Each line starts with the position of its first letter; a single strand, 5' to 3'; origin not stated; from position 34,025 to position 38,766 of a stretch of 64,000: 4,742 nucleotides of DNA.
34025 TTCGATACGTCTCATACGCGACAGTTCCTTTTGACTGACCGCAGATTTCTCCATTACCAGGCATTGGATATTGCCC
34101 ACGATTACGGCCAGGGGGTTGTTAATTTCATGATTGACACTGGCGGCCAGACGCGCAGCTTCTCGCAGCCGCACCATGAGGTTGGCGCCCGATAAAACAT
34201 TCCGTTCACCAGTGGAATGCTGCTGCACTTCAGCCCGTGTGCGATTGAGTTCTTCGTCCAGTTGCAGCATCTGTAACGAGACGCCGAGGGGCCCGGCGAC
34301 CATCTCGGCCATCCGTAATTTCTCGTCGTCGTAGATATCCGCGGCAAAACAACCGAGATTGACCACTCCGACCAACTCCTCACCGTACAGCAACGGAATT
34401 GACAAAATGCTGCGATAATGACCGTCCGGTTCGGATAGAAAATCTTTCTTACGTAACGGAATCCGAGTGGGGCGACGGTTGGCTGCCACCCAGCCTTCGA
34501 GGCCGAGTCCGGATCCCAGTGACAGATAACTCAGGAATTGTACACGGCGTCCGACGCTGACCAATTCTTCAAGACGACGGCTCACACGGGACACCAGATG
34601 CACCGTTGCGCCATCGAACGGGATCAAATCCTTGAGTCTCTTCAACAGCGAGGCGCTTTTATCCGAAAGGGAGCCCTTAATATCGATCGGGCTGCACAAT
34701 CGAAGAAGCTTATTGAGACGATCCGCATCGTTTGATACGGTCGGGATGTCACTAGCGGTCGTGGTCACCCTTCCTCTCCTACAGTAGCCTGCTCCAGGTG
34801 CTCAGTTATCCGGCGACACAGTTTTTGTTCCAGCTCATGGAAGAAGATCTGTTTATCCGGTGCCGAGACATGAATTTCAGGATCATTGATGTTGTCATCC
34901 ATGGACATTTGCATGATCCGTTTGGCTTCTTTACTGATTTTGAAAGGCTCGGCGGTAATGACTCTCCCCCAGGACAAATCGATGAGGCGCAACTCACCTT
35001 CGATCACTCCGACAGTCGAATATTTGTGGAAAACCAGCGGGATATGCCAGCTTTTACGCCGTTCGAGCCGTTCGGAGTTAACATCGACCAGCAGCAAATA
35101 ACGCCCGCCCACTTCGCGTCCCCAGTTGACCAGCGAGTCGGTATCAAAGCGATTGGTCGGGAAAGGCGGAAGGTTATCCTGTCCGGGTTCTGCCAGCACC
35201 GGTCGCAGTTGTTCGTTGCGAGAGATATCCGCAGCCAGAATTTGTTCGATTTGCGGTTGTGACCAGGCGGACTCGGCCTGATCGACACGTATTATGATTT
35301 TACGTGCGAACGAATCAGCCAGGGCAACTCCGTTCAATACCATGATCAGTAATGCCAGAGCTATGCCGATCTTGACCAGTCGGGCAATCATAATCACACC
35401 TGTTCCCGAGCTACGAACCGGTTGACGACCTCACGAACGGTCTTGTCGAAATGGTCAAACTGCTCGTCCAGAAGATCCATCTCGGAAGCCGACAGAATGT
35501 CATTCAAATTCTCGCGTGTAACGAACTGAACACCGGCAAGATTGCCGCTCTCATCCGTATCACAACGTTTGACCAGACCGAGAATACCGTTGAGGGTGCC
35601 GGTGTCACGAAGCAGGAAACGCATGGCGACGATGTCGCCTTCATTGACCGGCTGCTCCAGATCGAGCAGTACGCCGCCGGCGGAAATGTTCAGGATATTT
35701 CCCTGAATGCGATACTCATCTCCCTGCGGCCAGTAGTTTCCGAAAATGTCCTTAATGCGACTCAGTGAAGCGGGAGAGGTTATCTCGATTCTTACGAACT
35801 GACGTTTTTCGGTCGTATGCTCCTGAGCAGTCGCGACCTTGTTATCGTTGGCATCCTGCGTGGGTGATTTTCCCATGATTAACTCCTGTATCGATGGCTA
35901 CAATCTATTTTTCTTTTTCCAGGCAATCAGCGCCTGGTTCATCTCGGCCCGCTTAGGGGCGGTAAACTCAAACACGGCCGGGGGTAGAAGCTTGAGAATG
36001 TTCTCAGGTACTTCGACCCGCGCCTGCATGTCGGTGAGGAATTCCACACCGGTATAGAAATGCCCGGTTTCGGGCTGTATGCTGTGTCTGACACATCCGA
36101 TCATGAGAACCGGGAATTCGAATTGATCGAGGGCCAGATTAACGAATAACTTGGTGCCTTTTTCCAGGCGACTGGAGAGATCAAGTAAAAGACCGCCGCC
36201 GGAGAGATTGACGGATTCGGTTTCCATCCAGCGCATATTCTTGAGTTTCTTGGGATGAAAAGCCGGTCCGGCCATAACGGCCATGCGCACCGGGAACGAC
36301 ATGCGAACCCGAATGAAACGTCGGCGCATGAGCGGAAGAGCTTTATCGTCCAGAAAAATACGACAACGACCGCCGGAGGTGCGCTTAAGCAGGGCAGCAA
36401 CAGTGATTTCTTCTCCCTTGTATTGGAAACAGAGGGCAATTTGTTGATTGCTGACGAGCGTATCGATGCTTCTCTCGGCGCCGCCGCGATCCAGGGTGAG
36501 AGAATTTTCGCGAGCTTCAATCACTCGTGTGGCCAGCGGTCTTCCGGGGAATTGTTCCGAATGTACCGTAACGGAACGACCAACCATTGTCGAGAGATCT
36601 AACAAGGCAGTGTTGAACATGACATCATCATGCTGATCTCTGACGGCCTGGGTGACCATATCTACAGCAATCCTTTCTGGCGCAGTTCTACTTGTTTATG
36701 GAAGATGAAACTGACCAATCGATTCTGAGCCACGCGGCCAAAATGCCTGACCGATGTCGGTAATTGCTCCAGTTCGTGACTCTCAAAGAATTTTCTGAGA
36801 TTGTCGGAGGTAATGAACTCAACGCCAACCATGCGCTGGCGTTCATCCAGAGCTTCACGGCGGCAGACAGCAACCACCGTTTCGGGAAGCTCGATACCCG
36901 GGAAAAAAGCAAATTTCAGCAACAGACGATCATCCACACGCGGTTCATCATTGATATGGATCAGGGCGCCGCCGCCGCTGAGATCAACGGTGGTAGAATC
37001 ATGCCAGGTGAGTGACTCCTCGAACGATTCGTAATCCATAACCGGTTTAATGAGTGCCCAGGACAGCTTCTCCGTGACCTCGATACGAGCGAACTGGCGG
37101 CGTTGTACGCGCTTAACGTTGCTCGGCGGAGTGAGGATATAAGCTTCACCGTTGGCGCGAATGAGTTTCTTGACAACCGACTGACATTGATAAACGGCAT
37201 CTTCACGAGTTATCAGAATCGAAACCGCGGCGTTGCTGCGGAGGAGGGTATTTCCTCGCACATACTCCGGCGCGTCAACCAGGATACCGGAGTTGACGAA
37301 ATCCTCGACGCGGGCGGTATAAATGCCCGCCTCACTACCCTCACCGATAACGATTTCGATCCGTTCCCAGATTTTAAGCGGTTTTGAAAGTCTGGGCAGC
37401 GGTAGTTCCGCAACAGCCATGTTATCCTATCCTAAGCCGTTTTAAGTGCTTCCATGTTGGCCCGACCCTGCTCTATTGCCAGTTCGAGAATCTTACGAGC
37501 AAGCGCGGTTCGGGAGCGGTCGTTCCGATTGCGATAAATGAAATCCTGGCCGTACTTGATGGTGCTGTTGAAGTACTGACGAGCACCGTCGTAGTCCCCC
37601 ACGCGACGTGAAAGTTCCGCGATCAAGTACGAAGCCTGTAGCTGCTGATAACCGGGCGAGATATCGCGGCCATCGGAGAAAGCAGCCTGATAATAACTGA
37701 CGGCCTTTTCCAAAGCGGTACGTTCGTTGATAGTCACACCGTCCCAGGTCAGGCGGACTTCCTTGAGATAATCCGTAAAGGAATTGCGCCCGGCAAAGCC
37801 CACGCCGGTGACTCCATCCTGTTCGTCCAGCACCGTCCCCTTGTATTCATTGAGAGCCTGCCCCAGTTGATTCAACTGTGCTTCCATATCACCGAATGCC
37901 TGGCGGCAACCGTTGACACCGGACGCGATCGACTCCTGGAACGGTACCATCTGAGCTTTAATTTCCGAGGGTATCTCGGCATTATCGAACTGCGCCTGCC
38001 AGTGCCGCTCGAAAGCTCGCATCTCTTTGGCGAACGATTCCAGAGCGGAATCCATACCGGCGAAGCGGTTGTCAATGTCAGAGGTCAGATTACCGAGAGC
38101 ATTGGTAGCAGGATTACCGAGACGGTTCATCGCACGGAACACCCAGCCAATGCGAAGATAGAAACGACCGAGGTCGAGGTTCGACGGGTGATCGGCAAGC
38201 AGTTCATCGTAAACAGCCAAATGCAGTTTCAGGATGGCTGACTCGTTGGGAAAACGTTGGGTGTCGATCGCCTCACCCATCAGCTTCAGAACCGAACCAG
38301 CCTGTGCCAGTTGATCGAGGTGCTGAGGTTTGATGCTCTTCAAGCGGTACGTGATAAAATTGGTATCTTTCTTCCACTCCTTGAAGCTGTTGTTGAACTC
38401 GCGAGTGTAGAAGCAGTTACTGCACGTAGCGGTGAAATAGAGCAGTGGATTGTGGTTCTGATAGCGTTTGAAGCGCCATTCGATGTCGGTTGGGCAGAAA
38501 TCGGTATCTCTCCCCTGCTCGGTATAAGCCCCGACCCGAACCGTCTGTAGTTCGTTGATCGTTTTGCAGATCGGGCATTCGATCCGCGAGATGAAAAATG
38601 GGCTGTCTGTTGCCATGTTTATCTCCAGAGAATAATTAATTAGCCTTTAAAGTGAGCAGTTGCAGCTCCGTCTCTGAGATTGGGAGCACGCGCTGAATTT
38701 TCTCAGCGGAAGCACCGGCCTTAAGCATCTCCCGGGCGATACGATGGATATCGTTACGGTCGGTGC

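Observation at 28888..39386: Unusual signalling tail fused to the flagellar operon in place of a chemotaxis block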

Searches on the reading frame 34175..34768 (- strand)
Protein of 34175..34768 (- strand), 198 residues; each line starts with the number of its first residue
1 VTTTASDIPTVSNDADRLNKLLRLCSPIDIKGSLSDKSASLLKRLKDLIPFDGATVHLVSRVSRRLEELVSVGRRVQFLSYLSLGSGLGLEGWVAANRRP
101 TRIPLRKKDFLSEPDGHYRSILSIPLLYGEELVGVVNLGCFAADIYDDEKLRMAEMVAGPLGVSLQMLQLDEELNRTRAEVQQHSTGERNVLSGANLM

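Call 64: find_homologous_proteins(query=window:34175-34768:-, max_evalue=0.001)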
Query seq(198 aa) (198 aa): 3 proteins with E <= 0.001 among 508 candidates.
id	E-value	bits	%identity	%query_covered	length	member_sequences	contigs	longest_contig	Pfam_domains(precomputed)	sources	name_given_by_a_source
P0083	1.2e-121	421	99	100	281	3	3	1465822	PF13185.13,PF01590.33,PF00512.32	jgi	-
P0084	8.3e-76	272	65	100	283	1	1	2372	PF13185.13,PF01590.33,PF00512.32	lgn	-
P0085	1.8e-67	245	65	89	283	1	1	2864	PF13185.13,PF01590.33,PF13492.13,PF00512.32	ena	-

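Call 67: find_homologous_proteins(query=A4, max_evalue=0.00001)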
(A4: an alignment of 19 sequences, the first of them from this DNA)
Query A4 (19 sequences) (198 aa, profile of the alignment): 23 proteins with E <= 0.00001 among 7837 candidates.
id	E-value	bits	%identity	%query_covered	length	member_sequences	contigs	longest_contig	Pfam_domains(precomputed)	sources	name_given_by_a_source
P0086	1.6e-61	225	36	65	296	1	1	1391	PF13185.13,PF01590.33,PF13492.13,PF00512.32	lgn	-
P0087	7.4e-61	223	32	68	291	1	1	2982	PF13185.13,PF01590.33,PF13492.13,PF00512.32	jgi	-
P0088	1.8e-60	221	34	68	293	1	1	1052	PF13185.13,PF01590.33,PF13492.13,PF00512.32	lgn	-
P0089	9.4e-58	213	28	92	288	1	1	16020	PF13185.13,PF01590.33,PF13492.13,PF00512.32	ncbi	-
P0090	1.6e-57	212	34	88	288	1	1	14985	PF13185.13,PF01590.33,PF13492.13,PF00512.32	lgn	-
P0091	9.8e-57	209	34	67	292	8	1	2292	PF13185.13,PF01590.33,PF13492.13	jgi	-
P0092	1.0e-55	206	37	69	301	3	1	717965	PF13185.13,PF01590.33,PF13492.13,PF00512.32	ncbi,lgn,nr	ncbi:MAG: GAF domain-containing protein [candidate division Zixibacteria bacterium]|nr:GAF domain-co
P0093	9.9e-55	203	20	71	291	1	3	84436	PF13185.13,PF01590.33,PF13492.13,PF00512.32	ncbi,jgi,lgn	-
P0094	1.7e-50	189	30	73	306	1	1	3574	PF13185.13,PF01590.33,PF00512.32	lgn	-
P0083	1.9e-49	186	99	100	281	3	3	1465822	PF13185.13,PF01590.33,PF00512.32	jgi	-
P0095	2.4e-46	175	25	76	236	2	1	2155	PF13185.13,PF01590.33,PF13492.13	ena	-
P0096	3.5e-46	175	28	76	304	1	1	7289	PF13185.13,PF01590.33,PF13492.13,PF00512.32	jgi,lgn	jgi:signal transduction histidine kinase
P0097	8.7e-46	174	27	75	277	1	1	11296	PF13185.13,PF01590.33,PF13492.13,PF00512.32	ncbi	-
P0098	2.3e-45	172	24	76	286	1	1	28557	PF13185.13,PF01590.33,PF13492.13,PF00512.32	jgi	-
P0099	3.1e-45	172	24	76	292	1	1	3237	PF13185.13,PF01590.33,PF13492.13,PF00512.32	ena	-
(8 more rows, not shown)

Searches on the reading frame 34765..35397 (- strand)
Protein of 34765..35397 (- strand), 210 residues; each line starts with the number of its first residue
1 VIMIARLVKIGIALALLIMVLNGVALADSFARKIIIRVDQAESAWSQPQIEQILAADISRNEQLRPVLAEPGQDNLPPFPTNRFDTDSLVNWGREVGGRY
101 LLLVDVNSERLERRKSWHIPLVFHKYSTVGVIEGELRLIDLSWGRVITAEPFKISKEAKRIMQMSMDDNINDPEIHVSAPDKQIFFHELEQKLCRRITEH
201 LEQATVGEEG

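Call 3: search_protein_families(library=pfam, proteins=[window:34765-35397:-], max_evalue=0.1)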
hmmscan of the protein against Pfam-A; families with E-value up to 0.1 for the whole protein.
window:34765-35397:- (210 aa): 1 family
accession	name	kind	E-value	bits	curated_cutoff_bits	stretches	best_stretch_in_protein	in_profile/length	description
PF19685.4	DUF6187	-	0.078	13.5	25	0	15-75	29-88/141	Family of unknown function (DUF6187)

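Call 40: search_protein_families(library=ncbifam, proteins=[window:34765-35391:-], max_evalue=0.05)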
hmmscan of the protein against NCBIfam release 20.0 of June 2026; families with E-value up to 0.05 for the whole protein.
window:34765-35391:- (208 aa): 0 families

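Call 41: find_homologous_proteins(query=window:34765-35391:-, max_evalue=0.001)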
Query window:34765-35391:- (208 aa): 41 proteins with E <= 0.001 among 1572 candidates.
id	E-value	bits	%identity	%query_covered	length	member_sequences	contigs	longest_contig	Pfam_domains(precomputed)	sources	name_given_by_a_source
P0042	2.9e-132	456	100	100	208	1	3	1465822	-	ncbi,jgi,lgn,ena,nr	ncbi:MAG TPA: hypothetical protein PLF13_00700 [candidate division Zixibacteria bacterium]|nr:hypoth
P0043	2.0e-104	365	83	99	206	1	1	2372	-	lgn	-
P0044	7.7e-104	364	77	100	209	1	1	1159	-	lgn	-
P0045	1.0e-58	216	53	92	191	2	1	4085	-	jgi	jgi:hypothetical protein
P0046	2.5e-55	205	53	85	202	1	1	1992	-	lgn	-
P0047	6.7e-55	204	45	96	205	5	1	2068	-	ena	-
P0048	4.2e-54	201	51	86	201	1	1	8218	-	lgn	-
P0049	3.8e-53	198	50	92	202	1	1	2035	-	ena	-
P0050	4.3e-53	198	51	82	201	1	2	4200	-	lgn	-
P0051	4.3e-52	195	46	93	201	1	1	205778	-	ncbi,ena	-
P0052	3.2e-51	192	50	83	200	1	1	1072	-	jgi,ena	-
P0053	3.4e-51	192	50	83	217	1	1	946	-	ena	-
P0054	4.0e-51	192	46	94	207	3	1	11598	-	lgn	-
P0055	7.0e-51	191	44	94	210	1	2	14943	-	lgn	-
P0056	7.9e-51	191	50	82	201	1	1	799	-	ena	-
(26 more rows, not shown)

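Call 51: predict_structure(alignment_id=A2)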
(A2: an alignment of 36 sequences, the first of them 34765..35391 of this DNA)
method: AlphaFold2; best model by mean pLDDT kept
length: 208 residues; sequences in the alignment: 36
mean_pLDDT: 88.3   pTM: 0.80
mean pLDDT of the five models: 88.3, 88.1, 86.3, 86.3, 85.3
residues with pLDDT >= 90: 139; 70-90: 42; 50-70: 26; < 50: 1
segments of 3 or more residues with pLDDT < 50: none
pLDDT, mean of each block of 10 residues (from residue 1): 93 94 77 95 89 96 94 95 97 97 95 73 85 98 97 82 58 74 94 96 75
secondary structure, 60 per line:
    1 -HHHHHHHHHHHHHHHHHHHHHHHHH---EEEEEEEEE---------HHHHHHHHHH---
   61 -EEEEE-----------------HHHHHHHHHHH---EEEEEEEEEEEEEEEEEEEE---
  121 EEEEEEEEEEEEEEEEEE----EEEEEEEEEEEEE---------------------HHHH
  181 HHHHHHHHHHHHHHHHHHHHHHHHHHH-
elements in order: H2-26 E30-38 H48-57 E62-66 H84-94 E98-117 E121-138 E143-155 H177-207

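Call 55: fold_search(model_id=the predicted structure, library=pdb)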
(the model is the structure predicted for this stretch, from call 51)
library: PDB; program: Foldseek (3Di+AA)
matches with E <= 10: 1013; with E <= 0.001: 84
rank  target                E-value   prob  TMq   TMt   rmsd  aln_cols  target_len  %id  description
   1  6uxc_B                5.0e-07  1.00  0.49  0.58   7.3       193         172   10  1.65A resolution structure of the hypothetical protein CT253 from Chlamydia trachomatis (released 2020-11-11)
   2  4uv2_F                1.6e-06  1.00  0.39  0.35   9.9       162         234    8  Structure of the curli transport lipoprotein CsgG in a non-lipidated, pre-pore conformation (released 2014-09-24)
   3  6uxc_A                3.0e-06  1.00  0.50  0.61   7.0       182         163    9  1.65A resolution structure of the hypothetical protein CT253 from Chlamydia trachomatis (released 2020-11-11)
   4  4uv2_N                5.0e-06  1.00  0.39  0.35   9.8       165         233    9  Structure of the curli transport lipoprotein CsgG in a non-lipidated, pre-pore conformation (released 2014-09-24)
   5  3w1e                  6.4e-06  1.00  0.49  0.31   6.8       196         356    9  Structure of FlgT, a flagellar basal body component protein (released 2013-04-03)
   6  4uv2_I                7.7e-06  1.00  0.39  0.35   9.8       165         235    9  Structure of the curli transport lipoprotein CsgG in a non-lipidated, pre-pore conformation (released 2014-09-24)
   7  8z5n_0                1.1e-05  1.00  0.50  0.32   6.5       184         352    8  Cryo-EM structure of the LPHT ring (released 2025-10-22)
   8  4uv2_E                1.1e-05  1.00  0.38  0.34  10.2       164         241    8  Structure of the curli transport lipoprotein CsgG in a non-lipidated, pre-pore conformation (released 2014-09-24)
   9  5iv9_B                1.2e-05  1.00  0.42  0.55   6.0       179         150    7  The LPS Transporter LptDE from Klebsiella pneumoniae, full-length (released 2016-05-18)
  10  4uv2_P                1.2e-05  1.00  0.36  0.35   9.8       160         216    9  Structure of the curli transport lipoprotein CsgG in a non-lipidated, pre-pore conformation (released 2014-09-24)
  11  4uv2_O                1.2e-05  1.00  0.36  0.34  10.2       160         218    9  Structure of the curli transport lipoprotein CsgG in a non-lipidated, pre-pore conformation (released 2014-09-24)
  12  4uv2_D                1.3e-05  1.00  0.39  0.35   9.9       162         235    8  Structure of the curli transport lipoprotein CsgG in a non-lipidated, pre-pore conformation (released 2014-09-24)
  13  4uv2_G                1.4e-05  1.00  0.39  0.35   9.8       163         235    9  Structure of the curli transport lipoprotein CsgG in a non-lipidated, pre-pore conformation (released 2014-09-24)
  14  8t8d_C                1.4e-05  1.00  0.30  0.30  12.1       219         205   13  Structure of Helicobacter pylori adhesin A, HpaA (released 2024-01-31)
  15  8t8d_B                1.6e-05  1.00  0.30  0.33  10.7       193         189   12  Structure of Helicobacter pylori adhesin A, HpaA (released 2024-01-31)
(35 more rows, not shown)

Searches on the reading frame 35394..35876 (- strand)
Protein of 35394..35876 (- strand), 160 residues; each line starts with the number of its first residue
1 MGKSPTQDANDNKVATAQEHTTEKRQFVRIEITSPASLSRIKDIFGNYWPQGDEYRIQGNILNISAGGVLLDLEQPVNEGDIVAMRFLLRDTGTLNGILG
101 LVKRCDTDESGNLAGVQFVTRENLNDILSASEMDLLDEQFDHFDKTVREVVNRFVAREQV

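Call 3: search_protein_families(library=pfam, proteins=[window:35394-35876:-], max_evalue=0.1)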
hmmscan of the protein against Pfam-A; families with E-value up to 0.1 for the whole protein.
window:35394-35876:- (160 aa): 1 family
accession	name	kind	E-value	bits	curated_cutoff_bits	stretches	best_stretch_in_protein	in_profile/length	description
PF07238.19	PilZ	-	4.7e-10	40.2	22.5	1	23-120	1-86/102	PilZ domain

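Call 40: search_protein_families(library=ncbifam, proteins=[window:35394-35876:-], max_evalue=0.05)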
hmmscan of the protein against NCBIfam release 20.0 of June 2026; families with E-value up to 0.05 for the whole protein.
window:35394-35876:- (160 aa): 1 family
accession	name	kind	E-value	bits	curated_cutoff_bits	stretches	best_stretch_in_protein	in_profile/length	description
TIGR02266.1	gmx_TIGR02266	paralog_domain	0.00015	21.8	68.7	1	53-120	13-82/96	TIGR02266 family protein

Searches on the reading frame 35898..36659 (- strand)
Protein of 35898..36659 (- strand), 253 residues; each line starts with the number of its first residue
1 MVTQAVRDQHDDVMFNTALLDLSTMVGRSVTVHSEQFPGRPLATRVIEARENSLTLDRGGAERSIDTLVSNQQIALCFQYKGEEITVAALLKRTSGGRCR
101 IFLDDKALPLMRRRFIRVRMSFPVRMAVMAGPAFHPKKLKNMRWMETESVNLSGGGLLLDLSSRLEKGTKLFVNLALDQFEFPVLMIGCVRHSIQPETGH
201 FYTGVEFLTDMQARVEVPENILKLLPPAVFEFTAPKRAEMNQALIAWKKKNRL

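Call 3: search_protein_families(library=pfam, proteins=[window:35898-36659:-], max_evalue=0.1)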
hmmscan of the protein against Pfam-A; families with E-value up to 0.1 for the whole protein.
window:35898-36659:- (253 aa): 2 families
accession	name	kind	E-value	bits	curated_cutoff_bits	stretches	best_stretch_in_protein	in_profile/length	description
PF07238.19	PilZ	-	3.3e-08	34.2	22.5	1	112-214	2-91/102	PilZ domain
PF13861.12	FLgD_tudor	-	0.023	15.3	26.9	0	22-82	6-18/58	FlgD Tudor-like domain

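Call 40: search_protein_families(library=ncbifam, proteins=[window:35898-36659:-], max_evalue=0.05)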
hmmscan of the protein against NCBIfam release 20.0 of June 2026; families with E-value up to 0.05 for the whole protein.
window:35898-36659:- (253 aa): 1 family
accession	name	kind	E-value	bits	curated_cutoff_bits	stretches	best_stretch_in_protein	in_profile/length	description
TIGR02266.1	gmx_TIGR02266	paralog_domain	0.0002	21.4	68.7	1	146-210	18-83/96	TIGR02266 family protein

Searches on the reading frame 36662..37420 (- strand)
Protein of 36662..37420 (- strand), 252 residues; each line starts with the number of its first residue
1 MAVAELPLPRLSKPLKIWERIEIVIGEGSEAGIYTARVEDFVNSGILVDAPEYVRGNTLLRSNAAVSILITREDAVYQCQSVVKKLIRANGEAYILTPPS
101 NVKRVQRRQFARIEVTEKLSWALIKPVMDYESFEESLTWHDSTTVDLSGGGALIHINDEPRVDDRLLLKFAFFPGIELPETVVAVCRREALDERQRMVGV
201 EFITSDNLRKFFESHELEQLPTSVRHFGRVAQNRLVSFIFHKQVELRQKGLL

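Call 3: search_protein_families(library=pfam, proteins=[window:36662-37420:-], max_evalue=0.1)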
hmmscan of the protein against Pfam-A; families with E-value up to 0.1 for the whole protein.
window:36662-37420:- (252 aa): 3 families
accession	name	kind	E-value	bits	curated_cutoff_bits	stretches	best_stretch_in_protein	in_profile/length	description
PF07238.19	PilZ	-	1.7e-10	41.6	22.5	1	106-205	1-88/102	PilZ domain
PF12945.12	PilZNR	-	9.3e-08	32.5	23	1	20-99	5-85/85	Flagellar protein YcgR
PF23189.1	UPF0261_C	-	0.038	13.7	27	1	40-119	97-179/218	Uncharacterised protein family (UPF0261) C-terminal domain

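Call 40: search_protein_families(library=ncbifam, proteins=[window:36662-37420:-], max_evalue=0.05)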
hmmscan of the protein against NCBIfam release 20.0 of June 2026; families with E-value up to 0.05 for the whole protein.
window:36662-37420:- (252 aa): 1 family
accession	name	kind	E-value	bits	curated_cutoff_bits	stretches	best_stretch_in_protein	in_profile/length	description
TIGR02266.1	gmx_TIGR02266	paralog_domain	0.0032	17.6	68.7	1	141-207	18-85/96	TIGR02266 family protein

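Call 99: search_solved_structures(query=window:36662-37420:-, max_evalue=0.01)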
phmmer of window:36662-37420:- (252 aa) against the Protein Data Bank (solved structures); distinct sequences matched with E-value up to 0.01: 0.

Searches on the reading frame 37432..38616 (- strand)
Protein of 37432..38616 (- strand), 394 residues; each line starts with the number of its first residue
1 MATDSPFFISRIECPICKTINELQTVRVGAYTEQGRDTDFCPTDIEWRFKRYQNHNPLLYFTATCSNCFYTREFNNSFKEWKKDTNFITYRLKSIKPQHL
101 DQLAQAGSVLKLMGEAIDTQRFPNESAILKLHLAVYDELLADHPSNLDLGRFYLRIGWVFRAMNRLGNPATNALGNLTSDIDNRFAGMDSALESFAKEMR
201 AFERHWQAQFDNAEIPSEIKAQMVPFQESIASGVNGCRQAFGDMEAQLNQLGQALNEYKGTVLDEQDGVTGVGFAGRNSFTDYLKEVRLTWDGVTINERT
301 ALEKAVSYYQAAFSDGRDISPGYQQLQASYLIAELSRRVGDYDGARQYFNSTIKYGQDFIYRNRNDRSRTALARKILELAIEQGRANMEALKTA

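Call 3: search_protein_families(library=pfam, proteins=[window:37432-38616:-], max_evalue=0.1)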
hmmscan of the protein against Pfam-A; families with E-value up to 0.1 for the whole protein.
window:37432-38616:- (394 aa): 6 families
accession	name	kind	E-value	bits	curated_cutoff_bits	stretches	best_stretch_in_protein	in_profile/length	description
PF09986.15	DUF2225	-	1.4e-21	77.7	21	2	11-179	5-134/214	Uncharacterized protein conserved in bacteria (DUF2225)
PF13428.12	TPR_14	-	0.0013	19.6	23.5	0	328-354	3-29/44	Tetratricopeptide repeat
PF09036.15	Bcr-Abl_Oligo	-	0.019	15.3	23.1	1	200-249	3-48/73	Bcr-Abl oncoprotein oligomerisation domain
PF20894.2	Tsp36_N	-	0.029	14.7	25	1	155-203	31-77/78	Small heat shock protein Tsp36, N-terminal domain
PF02005.22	TRM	-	0.057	13.1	27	1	60-145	237-320/376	N2,N2-dimethylguanosine tRNA methyltransferase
PF13424.12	TPR_12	-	0.084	13.5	30.1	1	302-353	19-72/77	Tetratricopeptide repeat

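Call 40: search_protein_families(library=ncbifam, proteins=[window:37432-38616:-], max_evalue=0.05)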
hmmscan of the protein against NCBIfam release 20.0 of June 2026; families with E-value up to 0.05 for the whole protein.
window:37432-38616:- (394 aa): 0 families
